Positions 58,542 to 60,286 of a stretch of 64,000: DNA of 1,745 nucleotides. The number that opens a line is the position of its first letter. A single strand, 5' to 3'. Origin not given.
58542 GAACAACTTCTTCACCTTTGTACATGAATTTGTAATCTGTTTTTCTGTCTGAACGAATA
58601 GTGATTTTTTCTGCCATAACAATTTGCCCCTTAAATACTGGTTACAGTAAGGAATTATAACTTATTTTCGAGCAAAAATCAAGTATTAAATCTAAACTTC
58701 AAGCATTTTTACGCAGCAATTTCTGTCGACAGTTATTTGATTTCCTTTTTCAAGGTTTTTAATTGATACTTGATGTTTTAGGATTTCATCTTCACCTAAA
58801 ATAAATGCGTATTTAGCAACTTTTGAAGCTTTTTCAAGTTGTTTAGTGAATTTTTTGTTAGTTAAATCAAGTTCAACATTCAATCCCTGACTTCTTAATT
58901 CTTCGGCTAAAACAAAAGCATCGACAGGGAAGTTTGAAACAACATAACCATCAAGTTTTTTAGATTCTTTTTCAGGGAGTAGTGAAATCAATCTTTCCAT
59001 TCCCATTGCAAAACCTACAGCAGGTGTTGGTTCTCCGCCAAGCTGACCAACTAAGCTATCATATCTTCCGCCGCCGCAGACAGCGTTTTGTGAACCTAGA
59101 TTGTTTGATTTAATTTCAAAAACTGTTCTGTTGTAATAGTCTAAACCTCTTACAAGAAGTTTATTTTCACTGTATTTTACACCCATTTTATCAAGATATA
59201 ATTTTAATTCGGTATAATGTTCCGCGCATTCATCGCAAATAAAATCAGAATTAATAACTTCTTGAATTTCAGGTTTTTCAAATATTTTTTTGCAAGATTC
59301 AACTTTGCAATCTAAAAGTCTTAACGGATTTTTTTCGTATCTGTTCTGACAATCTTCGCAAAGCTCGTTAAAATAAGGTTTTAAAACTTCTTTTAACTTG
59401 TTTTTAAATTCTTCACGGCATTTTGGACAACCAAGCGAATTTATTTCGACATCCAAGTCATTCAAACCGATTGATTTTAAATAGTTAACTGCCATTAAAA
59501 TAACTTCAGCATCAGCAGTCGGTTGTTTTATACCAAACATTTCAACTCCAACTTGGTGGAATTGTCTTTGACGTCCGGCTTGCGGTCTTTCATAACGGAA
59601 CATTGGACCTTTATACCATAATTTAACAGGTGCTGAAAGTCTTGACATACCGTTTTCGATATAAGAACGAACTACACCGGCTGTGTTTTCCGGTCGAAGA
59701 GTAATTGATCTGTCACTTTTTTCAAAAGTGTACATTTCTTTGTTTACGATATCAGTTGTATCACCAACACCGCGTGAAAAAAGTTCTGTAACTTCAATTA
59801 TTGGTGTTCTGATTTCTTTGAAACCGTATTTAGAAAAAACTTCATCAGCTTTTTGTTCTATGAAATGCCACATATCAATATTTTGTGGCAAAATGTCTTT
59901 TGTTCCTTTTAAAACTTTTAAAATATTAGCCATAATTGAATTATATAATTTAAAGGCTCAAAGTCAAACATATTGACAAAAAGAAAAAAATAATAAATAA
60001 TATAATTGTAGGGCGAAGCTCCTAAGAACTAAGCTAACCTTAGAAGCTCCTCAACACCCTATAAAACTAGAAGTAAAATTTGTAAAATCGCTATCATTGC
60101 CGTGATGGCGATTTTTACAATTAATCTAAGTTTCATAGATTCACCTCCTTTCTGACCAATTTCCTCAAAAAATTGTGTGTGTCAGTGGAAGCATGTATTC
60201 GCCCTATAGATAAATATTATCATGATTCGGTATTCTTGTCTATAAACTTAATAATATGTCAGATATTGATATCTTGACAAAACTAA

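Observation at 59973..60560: Tandem pair of type I toxin-antitoxin-like cassettes (tiny hydrophobic peptide plus convergent antisense RNA) between hisS and gloA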

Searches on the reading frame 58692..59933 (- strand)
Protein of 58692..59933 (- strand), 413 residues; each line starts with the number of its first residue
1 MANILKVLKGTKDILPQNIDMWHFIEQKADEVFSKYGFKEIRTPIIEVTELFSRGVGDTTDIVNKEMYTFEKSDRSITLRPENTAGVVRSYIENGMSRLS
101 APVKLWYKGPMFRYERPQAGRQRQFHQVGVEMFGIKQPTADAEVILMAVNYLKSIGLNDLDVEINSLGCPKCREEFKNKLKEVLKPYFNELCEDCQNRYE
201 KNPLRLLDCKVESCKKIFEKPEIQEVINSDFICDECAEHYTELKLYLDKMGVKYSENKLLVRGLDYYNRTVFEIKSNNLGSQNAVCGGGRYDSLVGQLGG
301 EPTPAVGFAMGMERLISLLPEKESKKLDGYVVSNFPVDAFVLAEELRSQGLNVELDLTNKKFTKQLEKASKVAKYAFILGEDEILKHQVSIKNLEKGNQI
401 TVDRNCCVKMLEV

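Call 10: find_encoding_contigs(protein=window:58692-59933:-, flank=3000, max_places=6)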
Protein window:58692-59933:- (413 aa): 23 contigs read that carry it; 4 places shown.
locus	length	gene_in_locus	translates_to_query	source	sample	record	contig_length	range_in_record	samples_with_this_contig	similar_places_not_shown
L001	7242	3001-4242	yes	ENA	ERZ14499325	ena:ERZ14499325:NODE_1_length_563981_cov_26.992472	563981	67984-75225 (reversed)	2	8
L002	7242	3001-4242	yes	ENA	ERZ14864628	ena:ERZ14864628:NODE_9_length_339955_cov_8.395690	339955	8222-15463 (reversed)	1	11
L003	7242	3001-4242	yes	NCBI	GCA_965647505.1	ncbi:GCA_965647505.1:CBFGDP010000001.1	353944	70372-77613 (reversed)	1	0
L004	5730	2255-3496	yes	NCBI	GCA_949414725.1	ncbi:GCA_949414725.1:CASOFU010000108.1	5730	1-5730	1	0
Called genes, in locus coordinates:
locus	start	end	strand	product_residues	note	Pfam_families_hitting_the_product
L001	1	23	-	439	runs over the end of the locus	PF00275:EPSP_synthase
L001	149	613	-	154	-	-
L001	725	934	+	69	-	PF12844:HTH_19, PF13443:HTH_26, PF01381:HTH_3, PF04545:Sigma70_r4 (faint)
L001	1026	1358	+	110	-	PF13560:HTH_31, PF01381:HTH_3, PF12844:HTH_19, PF13443:HTH_26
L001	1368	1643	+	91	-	PF12844:HTH_19 (weak), PF13443:HTH_26 (weak), PF01381:HTH_3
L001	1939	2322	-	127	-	PF00903:Glyoxalase, PF12681:Glyoxalase_2 (weak), PF13669:Glyoxalase_4, PF21701:GLOD4_C (weak)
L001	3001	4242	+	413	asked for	PF00152:tRNA-synt_2 (faint), PF13393:tRNA-synt_His, PF00587:tRNA-synt_2b, PF13393:tRNA-synt_His, PF03129:HGTP_anticodon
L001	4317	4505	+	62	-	-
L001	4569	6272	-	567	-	PF02366:PMT, PF13231:PMT_2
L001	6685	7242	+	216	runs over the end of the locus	PF07963:N_methyl (weak)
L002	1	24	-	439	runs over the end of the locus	PF00275:EPSP_synthase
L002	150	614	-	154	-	-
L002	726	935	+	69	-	PF12844:HTH_19, PF13443:HTH_26, PF01381:HTH_3, PF04545:Sigma70_r4 (faint)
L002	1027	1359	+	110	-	PF13560:HTH_31 (weak), PF01381:HTH_3, PF12844:HTH_19, PF13443:HTH_26 (weak)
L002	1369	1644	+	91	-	PF12844:HTH_19 (weak), PF01381:HTH_3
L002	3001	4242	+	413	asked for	PF00152:tRNA-synt_2 (faint), PF13393:tRNA-synt_His, PF00587:tRNA-synt_2b, PF13393:tRNA-synt_His, PF03129:HGTP_anticodon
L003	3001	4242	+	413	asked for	PF00152:tRNA-synt_2 (faint), PF13393:tRNA-synt_His, PF00587:tRNA-synt_2b, PF13393:tRNA-synt_His, PF03129:HGTP_anticodon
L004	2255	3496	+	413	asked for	PF00152:tRNA-synt_2 (faint), PF13393:tRNA-synt_His, PF00587:tRNA-synt_2b, PF13393:tRNA-synt_His, PF03129:HGTP_anticodon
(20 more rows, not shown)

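Call 28: find_homologous_proteins(query=window:58692-59933:-, max_evalue=1e-100)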
Query window:58692-59933:- (413 aa): 7436 proteins with E <= 1e-100 among 8000 candidates; the best 120 are listed.
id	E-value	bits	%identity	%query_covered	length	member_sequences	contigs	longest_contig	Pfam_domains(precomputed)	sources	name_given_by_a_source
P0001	4.3e-276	933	100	100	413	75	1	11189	PF13393.12,PF03129.26,PF00587.31,PF00152.26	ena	-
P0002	1.4e-271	918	98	100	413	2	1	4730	PF13393.12,PF03129.26,PF00587.31,PF00152.26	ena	-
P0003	2.7e-271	917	98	100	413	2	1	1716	PF13393.12,PF03129.26,PF01409.26,PF00587.31,PF00152.26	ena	-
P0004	2.7e-271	917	98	100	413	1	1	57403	PF13393.12,PF03129.26,PF00587.31,PF00152.26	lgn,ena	-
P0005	5.4e-271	916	98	100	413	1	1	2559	PF13393.12,PF03129.26,PF00587.31,PF00152.26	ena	-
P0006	1.8e-270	915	98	100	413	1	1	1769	PF13393.12,PF03129.26,PF01409.26,PF00587.31,PF00152.26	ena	-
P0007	1.3e-265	899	96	99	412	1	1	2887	PF13393.12,PF03129.26,PF00587.31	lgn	-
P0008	3.1e-260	881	93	100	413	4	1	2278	PF13393.12,PF03129.26,PF01409.26,PF00587.31,PF00152.26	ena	-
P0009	3.4e-258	874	92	100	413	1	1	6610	PF13393.12,PF03129.26,PF00587.31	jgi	jgi:histidyl-tRNA synthetase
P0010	3.6e-258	874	92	100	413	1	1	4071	PF13393.12,PF03129.26,PF00587.31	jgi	jgi:histidyl-tRNA synthetase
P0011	5.6e-258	874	92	100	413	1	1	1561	PF13393.12,PF03129.26,PF00587.31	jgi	jgi:histidyl-tRNA synthetase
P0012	7.4e-256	867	91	100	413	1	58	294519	PF13393.12,PF03129.26,PF01409.26,PF00587.31,PF00152.26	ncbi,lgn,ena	-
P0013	1.5e-255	866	92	100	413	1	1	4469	PF13393.12,PF03129.26,PF00587.31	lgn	-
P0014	1.9e-255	865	90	100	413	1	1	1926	PF13393.12,PF03129.26,PF01409.26,PF00587.31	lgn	-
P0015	5.3e-255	864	92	100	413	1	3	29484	PF13393.12,PF03129.26,PF01409.26,PF00587.31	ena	-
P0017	5.7e-255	864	92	100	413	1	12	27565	PF13393.12,PF03129.26,PF00587.31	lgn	-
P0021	1.2e-254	863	92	100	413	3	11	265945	PF13393.12,PF03129.26,PF01409.26,PF00587.31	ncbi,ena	-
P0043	3.5e-253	858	91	100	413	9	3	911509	PF13393.12,PF03129.26,PF00587.31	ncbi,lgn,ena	-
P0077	9.2e-251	850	89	100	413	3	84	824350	PF13393.12,PF03129.26,PF01409.26,PF00587.31,PF00152.26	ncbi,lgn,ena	-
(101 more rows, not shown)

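Call 29: find_encoding_contigs(protein=P0021, flank=10000, max_places=3)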
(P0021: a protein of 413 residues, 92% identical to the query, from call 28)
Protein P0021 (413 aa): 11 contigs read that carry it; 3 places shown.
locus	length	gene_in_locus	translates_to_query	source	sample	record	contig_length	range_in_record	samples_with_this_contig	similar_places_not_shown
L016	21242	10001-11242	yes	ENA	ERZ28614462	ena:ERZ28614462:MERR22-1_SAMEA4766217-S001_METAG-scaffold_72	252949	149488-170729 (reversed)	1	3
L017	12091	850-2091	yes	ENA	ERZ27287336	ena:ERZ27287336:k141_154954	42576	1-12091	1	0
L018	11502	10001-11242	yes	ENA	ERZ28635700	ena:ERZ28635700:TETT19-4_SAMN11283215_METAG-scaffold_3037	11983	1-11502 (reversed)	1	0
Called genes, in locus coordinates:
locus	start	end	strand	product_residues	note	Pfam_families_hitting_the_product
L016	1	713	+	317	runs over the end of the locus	-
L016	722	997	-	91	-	PF02583:Trns_repr_metal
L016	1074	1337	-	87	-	-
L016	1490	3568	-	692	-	-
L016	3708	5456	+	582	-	PF13292:DXP_synthase_N, PF00676:E1_dh (faint), PF02775:TPP_enzyme_C (weak), PF13292:DXP_synthase_N (weak), PF02779:Transket_pyr, PF02780:Transketolase_C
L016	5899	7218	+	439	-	PF00275:EPSP_synthase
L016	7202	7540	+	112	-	-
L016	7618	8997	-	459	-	-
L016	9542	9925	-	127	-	PF00903:Glyoxalase, PF12681:Glyoxalase_2 (weak), PF13669:Glyoxalase_4, PF21701:GLOD4_C (weak)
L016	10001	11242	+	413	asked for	PF01409:tRNA-synt_2d (faint), PF13393:tRNA-synt_His, PF00587:tRNA-synt_2b, PF13393:tRNA-synt_His, PF03129:HGTP_anticodon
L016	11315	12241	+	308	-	PF01501:Glyco_transf_8, PF18404:Glyco_transf_24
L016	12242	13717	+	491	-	PF00535:Glycos_transf_2, PF10111:Glyco_tranf_2_2, PF13641:Glyco_tranf_2_3, PF14602:Hexapep_2 (faint), PF00132:Hexapep (weak)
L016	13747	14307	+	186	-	PF00132:Hexapep (weak)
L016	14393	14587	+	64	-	-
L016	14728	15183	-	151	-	PF00011:HSP20, PF17886:ArsA_HSP20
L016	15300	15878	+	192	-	PF13302:Acetyltransf_3 (weak), PF00583:Acetyltransf_1, PF13673:Acetyltransf_10, PF13508:Acetyltransf_7 (weak)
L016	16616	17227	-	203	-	PF13248:Zn_ribbon_3 (weak)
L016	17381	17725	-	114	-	PF21716:dnstrm_HI1420, PF01381:HTH_3 (weak)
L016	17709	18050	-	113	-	PF05973:Gp49 (weak)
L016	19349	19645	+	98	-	-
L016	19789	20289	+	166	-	-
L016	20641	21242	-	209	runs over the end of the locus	-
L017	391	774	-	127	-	PF00903:Glyoxalase, PF12681:Glyoxalase_2 (weak), PF13669:Glyoxalase_4, PF21701:GLOD4_C (weak)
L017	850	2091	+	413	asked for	PF01409:tRNA-synt_2d (faint), PF13393:tRNA-synt_His, PF00587:tRNA-synt_2b, PF13393:tRNA-synt_His, PF03129:HGTP_anticodon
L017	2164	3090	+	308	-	PF01501:Glyco_transf_8, PF18404:Glyco_transf_24 (weak)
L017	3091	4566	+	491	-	PF00535:Glycos_transf_2, PF10111:Glyco_tranf_2_2, PF13641:Glyco_tranf_2_3, PF14602:Hexapep_2 (faint), PF00132:Hexapep (weak)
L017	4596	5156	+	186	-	PF00132:Hexapep (weak)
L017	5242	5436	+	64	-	-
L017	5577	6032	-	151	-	PF00011:HSP20, PF17886:ArsA_HSP20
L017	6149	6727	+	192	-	PF13302:Acetyltransf_3 (weak), PF00583:Acetyltransf_1, PF13673:Acetyltransf_10, PF13508:Acetyltransf_7 (weak)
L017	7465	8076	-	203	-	PF13248:Zn_ribbon_3 (weak)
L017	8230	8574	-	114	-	PF21716:dnstrm_HI1420, PF01381:HTH_3 (weak)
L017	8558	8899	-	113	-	PF05973:Gp49 (weak)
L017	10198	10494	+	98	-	-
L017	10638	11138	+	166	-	-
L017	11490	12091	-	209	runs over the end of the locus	-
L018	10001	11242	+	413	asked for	PF01409:tRNA-synt_2d (faint), PF13393:tRNA-synt_His, PF00587:tRNA-synt_2b, PF13393:tRNA-synt_His, PF03129:HGTP_anticodon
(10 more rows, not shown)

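Call 30: find_encoding_contigs(protein=P0043, flank=10000, max_places=3)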
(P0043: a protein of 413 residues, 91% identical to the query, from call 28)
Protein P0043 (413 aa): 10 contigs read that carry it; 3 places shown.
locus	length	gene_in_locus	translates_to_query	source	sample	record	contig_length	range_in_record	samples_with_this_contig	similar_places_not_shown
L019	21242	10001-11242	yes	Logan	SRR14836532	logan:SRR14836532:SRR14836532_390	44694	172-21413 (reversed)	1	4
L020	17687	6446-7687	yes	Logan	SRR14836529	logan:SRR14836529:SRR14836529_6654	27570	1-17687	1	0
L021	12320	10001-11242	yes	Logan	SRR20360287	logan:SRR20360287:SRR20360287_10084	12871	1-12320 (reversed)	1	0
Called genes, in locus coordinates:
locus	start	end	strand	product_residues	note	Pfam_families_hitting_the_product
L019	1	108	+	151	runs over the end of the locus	PF03938:OmpH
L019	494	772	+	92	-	-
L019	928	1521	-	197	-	PF00239:Resolvase, PF02796:HTH_7 (weak)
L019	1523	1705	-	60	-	-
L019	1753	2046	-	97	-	-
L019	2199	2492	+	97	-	PF20075:DUF6471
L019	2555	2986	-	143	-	-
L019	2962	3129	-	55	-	-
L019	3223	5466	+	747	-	PF13166:AAA_13, PF13304:AAA_21 (faint)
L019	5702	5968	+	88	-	-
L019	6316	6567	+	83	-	-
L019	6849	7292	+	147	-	PF06414:Zeta_toxin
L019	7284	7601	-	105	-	PF00893:Multi_Drug_Res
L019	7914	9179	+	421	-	-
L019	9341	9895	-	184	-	-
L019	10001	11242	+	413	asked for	PF13393:tRNA-synt_His, PF00587:tRNA-synt_2b, PF13393:tRNA-synt_His, PF03129:HGTP_anticodon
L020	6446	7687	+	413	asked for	PF13393:tRNA-synt_His, PF00587:tRNA-synt_2b, PF13393:tRNA-synt_His, PF03129:HGTP_anticodon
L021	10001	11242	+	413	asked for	PF13393:tRNA-synt_His, PF00587:tRNA-synt_2b, PF13393:tRNA-synt_His, PF03129:HGTP_anticodon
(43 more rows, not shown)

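Call 31: find_encoding_contigs(protein=P0077, flank=10000, max_places=3)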
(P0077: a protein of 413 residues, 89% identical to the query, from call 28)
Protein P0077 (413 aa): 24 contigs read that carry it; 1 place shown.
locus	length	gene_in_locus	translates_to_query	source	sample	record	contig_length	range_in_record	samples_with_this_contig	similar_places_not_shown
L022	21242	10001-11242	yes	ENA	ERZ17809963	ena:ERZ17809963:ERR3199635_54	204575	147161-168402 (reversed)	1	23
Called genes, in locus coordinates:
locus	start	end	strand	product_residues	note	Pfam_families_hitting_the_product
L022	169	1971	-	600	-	PF00009:GTP_EFTU, PF03144:GTP_EFTU_D2, PF00679:EFG_C, PF06421:LepA_C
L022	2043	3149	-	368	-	-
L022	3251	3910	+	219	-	PF00990:GGDEF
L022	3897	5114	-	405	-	-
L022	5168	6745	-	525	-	PF00083:Sugar_tr, PF07690:MFS_1, PF05977:MFS_3 (faint)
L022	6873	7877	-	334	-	PF25917:BSH_RND, PF25919:BSH_CusB, PF25973:BSH_CzcB, PF25885:HH_EMRA (weak), PF25876:HH_MFP_RND, PF25881:HH_YBHG (weak), PF25893:HH_CzcB, PF25954:Beta-barrel_RND_2 (weak), +3 more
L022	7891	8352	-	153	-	PF12802:MarR_2, PF01047:MarR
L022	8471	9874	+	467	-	PF02321:OEP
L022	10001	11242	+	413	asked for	PF00152:tRNA-synt_2 (faint), PF01409:tRNA-synt_2d (weak), PF13393:tRNA-synt_His, PF00587:tRNA-synt_2b, PF13393:tRNA-synt_His, PF03129:HGTP_anticodon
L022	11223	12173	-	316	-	PF04991:LicD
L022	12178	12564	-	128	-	PF12844:HTH_19, PF13560:HTH_31, PF01381:HTH_3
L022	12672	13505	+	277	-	PF00535:Glycos_transf_2, PF10111:Glyco_tranf_2_2, PF13641:Glyco_tranf_2_3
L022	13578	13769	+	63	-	-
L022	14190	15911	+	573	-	PF02366:PMT, PF13231:PMT_2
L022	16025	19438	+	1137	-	PF01476:LysM (faint)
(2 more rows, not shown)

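Call 34: find_encoding_contigs(protein=P0004, flank=10000, max_places=3)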
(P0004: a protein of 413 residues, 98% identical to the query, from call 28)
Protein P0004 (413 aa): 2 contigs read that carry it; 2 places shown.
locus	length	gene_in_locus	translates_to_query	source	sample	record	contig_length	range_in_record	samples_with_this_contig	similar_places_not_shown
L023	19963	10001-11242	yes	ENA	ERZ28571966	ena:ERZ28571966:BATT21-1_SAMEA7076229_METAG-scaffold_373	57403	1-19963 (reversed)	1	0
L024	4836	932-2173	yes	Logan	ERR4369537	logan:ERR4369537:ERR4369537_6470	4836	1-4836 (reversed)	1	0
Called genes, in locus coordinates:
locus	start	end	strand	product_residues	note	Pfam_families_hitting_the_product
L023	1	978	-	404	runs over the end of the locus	-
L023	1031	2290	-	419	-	-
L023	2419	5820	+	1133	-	PF17757:UvrB_inter, PF02559:CarD_TRCF_RID, PF00270:DEAD, PF04851:ResIII, PF22590:Cas3-like_C_2 (faint), PF00271:Helicase_C, PF03461:TRCF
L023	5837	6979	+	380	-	PF13623:SurA_N_2, PF13624:SurA_N_3, PF09312:SurA_N (weak), PF13616:Rotamase_3, PF00639:Rotamase, PF13145:Rotamase_2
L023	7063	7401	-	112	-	-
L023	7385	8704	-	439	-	PF00275:EPSP_synthase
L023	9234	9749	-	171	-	PF00903:Glyoxalase, PF12681:Glyoxalase_2 (weak), PF13669:Glyoxalase_4, PF21701:GLOD4_C (weak)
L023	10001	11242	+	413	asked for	PF00152:tRNA-synt_2 (faint), PF13393:tRNA-synt_His, PF00587:tRNA-synt_2b, PF03129:HGTP_anticodon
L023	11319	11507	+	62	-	-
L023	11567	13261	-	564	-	PF02366:PMT, PF13231:PMT_2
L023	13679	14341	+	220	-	PF07963:N_methyl (weak)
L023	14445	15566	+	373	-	PF00712:DNA_pol3_beta, PF02767:DNA_pol3_beta_2, PF02768:DNA_pol3_beta_3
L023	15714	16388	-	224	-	PF07963:N_methyl (weak), PF20318:DUF6613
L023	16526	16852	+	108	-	PF12844:HTH_19, PF13560:HTH_31, PF01381:HTH_3, PF13443:HTH_26 (weak)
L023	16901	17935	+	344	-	PF01063:Aminotran_4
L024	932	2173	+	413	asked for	PF00152:tRNA-synt_2 (faint), PF13393:tRNA-synt_His, PF00587:tRNA-synt_2b, PF03129:HGTP_anticodon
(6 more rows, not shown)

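Call 35: find_encoding_contigs(protein=P0008, flank=10000, max_places=3)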
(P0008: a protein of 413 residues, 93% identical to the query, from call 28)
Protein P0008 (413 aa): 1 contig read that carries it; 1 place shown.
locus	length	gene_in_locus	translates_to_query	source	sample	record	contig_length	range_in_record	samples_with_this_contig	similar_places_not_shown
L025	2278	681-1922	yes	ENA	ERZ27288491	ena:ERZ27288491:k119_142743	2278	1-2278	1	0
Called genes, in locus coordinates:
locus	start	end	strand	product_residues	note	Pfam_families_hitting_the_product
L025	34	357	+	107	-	PF12844:HTH_19, PF13560:HTH_31, PF01381:HTH_3, PF13443:HTH_26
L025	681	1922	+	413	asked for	PF00152:tRNA-synt_2 (faint), PF01409:tRNA-synt_2d (faint), PF13393:tRNA-synt_His, PF00587:tRNA-synt_2b, PF13393:tRNA-synt_His, PF03129:HGTP_anticodon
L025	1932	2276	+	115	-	?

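Call 36: find_encoding_contigs(protein=P0009, flank=10000, max_places=3)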
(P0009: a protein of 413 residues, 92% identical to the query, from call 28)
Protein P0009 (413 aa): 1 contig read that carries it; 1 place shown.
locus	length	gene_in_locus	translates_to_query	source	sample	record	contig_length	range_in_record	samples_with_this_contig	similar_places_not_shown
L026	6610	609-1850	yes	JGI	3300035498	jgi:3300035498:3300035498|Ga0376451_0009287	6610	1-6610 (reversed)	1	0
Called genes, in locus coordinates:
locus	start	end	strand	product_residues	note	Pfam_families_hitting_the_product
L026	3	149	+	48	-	?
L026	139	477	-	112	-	-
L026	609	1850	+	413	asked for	PF13393:tRNA-synt_His, PF00587:tRNA-synt_2b, PF13393:tRNA-synt_His, PF03129:HGTP_anticodon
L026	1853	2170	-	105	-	PF13560:HTH_31, PF12844:HTH_19, PF01381:HTH_3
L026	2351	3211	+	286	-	PF00535:Glycos_transf_2, PF10111:Glyco_tranf_2_2, PF13641:Glyco_tranf_2_3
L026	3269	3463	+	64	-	-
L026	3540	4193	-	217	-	PF14681:UPRTase, PF00156:Pribosyltran (weak)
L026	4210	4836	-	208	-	PF02470:MlaD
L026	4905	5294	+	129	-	PF03692:CxxCxxCC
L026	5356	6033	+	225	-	-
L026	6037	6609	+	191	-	?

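Call 45: find_encoding_contigs(protein=P0012, flank=10000, max_places=4)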
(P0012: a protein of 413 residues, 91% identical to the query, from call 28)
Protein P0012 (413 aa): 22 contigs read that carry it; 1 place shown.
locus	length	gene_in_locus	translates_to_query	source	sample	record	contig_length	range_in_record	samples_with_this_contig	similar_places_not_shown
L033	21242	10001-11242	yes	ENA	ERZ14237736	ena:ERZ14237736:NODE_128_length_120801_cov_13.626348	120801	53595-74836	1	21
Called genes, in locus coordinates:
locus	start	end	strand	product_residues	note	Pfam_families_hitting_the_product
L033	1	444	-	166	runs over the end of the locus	PF02620:YceD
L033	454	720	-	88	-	-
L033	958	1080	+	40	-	-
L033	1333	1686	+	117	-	PF01050:MannoseP_isomer, PF07883:Cupin_2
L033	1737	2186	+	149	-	-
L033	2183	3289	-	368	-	-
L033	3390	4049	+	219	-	PF00990:GGDEF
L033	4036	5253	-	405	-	-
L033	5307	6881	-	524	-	PF00083:Sugar_tr, PF07690:MFS_1, PF05977:MFS_3 (faint)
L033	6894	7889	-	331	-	PF25917:BSH_RND, PF25919:BSH_CusB, PF25973:BSH_CzcB, PF25881:HH_YBHG (weak), PF25885:HH_EMRA (weak), PF25876:HH_MFP_RND, PF25893:HH_CzcB, PF25954:Beta-barrel_RND_2, +3 more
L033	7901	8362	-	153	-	PF01047:MarR, PF12802:MarR_2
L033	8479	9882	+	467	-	PF02321:OEP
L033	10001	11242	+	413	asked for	PF00152:tRNA-synt_2 (faint), PF01409:tRNA-synt_2d (faint), PF13393:tRNA-synt_His, PF00587:tRNA-synt_2b, PF03129:HGTP_anticodon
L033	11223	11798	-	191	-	PF04991:LicD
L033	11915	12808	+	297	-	PF00535:Glycos_transf_2, PF10111:Glyco_tranf_2_2, PF13641:Glyco_tranf_2_3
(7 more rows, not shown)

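Call 66: find_encoding_contigs(protein=P0007, flank=10000, max_places=4)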
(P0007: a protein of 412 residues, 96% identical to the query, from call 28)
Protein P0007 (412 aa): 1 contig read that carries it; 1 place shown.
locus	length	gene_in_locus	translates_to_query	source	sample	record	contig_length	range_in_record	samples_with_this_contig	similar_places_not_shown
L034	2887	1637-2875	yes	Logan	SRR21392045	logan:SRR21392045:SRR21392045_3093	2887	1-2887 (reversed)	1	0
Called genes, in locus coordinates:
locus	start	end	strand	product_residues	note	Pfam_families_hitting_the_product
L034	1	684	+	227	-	?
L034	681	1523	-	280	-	PF01678:DAP_epimerase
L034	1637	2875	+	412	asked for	PF13393:tRNA-synt_His, PF00587:tRNA-synt_2b, PF13393:tRNA-synt_His, PF03129:HGTP_anticodon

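Call 67: find_encoding_contigs(protein=P0017, flank=10000, max_places=4)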
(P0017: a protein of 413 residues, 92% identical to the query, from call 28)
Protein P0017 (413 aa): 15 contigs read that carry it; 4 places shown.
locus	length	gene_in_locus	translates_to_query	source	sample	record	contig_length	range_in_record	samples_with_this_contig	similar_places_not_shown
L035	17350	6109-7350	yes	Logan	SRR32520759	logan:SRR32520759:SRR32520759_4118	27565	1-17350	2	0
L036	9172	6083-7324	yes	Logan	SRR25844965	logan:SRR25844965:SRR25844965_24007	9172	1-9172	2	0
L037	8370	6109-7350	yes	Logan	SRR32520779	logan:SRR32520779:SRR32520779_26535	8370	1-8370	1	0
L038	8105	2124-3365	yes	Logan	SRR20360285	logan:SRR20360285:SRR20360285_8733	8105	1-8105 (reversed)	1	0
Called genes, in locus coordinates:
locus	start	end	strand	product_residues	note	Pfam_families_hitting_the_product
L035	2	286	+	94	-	?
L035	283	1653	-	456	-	PF00483:NTP_transferase, PF12804:NTP_transf_3 (weak), PF22640:ManC_GMP_beta-helix, PF01050:MannoseP_isomer, PF07883:Cupin_2 (weak)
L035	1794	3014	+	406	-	-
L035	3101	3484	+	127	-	PF00903:Glyoxalase, PF12681:Glyoxalase_2 (weak), PF13669:Glyoxalase_4, PF21701:GLOD4_C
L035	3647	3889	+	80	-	PF12844:HTH_19, PF01381:HTH_3, PF13443:HTH_26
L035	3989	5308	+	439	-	PF00275:EPSP_synthase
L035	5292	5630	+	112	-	-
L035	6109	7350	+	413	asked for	PF13393:tRNA-synt_His, PF00587:tRNA-synt_2b, PF13393:tRNA-synt_His, PF03129:HGTP_anticodon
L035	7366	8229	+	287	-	PF00535:Glycos_transf_2, PF10111:Glyco_tranf_2_2, PF13641:Glyco_tranf_2_3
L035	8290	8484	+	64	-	-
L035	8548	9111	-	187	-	-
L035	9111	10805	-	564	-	PF02366:PMT, PF13231:PMT_2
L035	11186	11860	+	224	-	-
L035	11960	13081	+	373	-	PF00712:DNA_pol3_beta, PF02767:DNA_pol3_beta_2, PF02768:DNA_pol3_beta_3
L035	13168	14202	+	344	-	PF01063:Aminotran_4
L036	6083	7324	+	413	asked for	PF13393:tRNA-synt_His, PF00587:tRNA-synt_2b, PF13393:tRNA-synt_His, PF03129:HGTP_anticodon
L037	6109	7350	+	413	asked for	PF13393:tRNA-synt_His, PF00587:tRNA-synt_2b, PF13393:tRNA-synt_His, PF03129:HGTP_anticodon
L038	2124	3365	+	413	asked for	PF13393:tRNA-synt_His, PF00587:tRNA-synt_2b, PF13393:tRNA-synt_His, PF03129:HGTP_anticodon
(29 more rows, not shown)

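Call 79: list_cluster_members(proteins=[window:58692-59933:-, window:60612-60995:+])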
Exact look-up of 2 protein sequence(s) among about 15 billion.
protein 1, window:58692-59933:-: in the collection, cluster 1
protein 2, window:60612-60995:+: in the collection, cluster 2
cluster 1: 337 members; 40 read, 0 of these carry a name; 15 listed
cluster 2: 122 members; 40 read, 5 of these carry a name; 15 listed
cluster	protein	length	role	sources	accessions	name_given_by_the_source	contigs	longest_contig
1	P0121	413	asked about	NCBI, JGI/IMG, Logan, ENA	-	-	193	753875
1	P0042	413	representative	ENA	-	-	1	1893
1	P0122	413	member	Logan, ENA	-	-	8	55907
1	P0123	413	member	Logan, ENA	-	-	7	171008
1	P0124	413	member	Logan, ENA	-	-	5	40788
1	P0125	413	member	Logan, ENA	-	-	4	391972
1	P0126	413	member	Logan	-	-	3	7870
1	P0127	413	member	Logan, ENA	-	-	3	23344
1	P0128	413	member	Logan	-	-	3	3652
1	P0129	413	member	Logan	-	-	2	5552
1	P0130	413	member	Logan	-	-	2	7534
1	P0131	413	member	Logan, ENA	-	-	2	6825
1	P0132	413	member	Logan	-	-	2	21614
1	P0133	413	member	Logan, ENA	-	-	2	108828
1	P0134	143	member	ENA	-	-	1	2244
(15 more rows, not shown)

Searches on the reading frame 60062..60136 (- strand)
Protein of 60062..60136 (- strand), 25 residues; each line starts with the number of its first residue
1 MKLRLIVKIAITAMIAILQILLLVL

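Call 52: search_protein_families(library=pfam, proteins=[window:60062-60136:-], max_evalue=10)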
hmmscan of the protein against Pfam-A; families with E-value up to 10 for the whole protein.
seq(25 aa): 0 families

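Call 53: search_protein_families(library=ncbifam, proteins=[window:60062-60136:-], max_evalue=10)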
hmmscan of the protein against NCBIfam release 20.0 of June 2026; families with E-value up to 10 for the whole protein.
seq(25 aa): 0 families

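Call 89: search_protein_families(library=phrogs, proteins=[window:60062-60136:-], max_evalue=10)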
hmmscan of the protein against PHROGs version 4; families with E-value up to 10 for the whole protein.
seq(25 aa): 0 families
